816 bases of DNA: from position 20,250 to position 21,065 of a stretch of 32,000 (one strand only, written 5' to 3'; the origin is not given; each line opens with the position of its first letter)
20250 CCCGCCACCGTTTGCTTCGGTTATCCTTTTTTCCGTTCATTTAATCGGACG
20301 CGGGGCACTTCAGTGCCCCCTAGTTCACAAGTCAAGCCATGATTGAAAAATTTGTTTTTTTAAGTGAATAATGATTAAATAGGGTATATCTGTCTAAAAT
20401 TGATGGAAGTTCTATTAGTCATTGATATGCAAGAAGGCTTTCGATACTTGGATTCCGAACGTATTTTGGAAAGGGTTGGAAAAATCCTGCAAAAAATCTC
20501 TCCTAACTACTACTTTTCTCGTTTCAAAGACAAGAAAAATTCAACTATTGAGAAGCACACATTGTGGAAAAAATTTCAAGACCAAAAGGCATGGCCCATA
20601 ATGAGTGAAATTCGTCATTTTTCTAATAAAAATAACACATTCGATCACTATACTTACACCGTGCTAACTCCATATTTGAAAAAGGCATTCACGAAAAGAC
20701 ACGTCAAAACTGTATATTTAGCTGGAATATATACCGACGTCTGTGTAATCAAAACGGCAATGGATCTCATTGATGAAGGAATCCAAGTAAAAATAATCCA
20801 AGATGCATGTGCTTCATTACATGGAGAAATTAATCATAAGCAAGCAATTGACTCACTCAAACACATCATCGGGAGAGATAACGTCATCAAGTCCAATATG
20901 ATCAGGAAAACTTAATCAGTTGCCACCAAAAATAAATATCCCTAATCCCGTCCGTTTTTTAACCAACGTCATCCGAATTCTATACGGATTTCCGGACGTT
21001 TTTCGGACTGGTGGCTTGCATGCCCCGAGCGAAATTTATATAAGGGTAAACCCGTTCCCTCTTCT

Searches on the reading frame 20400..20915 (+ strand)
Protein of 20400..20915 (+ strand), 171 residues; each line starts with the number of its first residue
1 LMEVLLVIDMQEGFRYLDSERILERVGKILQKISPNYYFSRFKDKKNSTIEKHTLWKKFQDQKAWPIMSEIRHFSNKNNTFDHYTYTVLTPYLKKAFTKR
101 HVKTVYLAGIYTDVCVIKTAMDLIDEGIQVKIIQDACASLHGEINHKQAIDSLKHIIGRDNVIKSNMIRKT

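Call 29: search_protein_families(library=pfam, proteins=[window:20400-20915:+], max_evalue=0.001)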
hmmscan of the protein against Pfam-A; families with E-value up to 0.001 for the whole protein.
window:20400-20915:+ (171 aa): 1 family
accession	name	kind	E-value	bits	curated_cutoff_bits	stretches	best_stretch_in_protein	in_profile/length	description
PF00857.26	Isochorismatase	-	8.8e-25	88.2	27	1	4-156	2-166/175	Isochorismatase domain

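Call 44: search_protein_families(library=ncbifam, proteins=[window:20400-20915:+], max_evalue=0.001)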
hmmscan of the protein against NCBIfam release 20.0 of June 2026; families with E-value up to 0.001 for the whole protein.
window:20400-20915:+ (171 aa): 4 families
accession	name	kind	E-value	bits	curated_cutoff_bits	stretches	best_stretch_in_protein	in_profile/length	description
NF050097.1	BiurAmidohydBiuH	equivalog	3.3e-06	26.7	370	1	91-153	140-201/221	biuret amidohydrolase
NF008623.0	PRK11609.1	equivalog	5.2e-06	26.4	174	1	93-141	134-182/213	bifunctional nicotinamidase/pyrazinamidase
NF008517.0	PRK11440.1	equivalog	1e-05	25.6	195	1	97-159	116-177/188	hydrolase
NF041461.1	C_hydro_YcaC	equivalog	4.9e-05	22.9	310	1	95-143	95-143/201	isochorismate family cysteine hydrolase YcaC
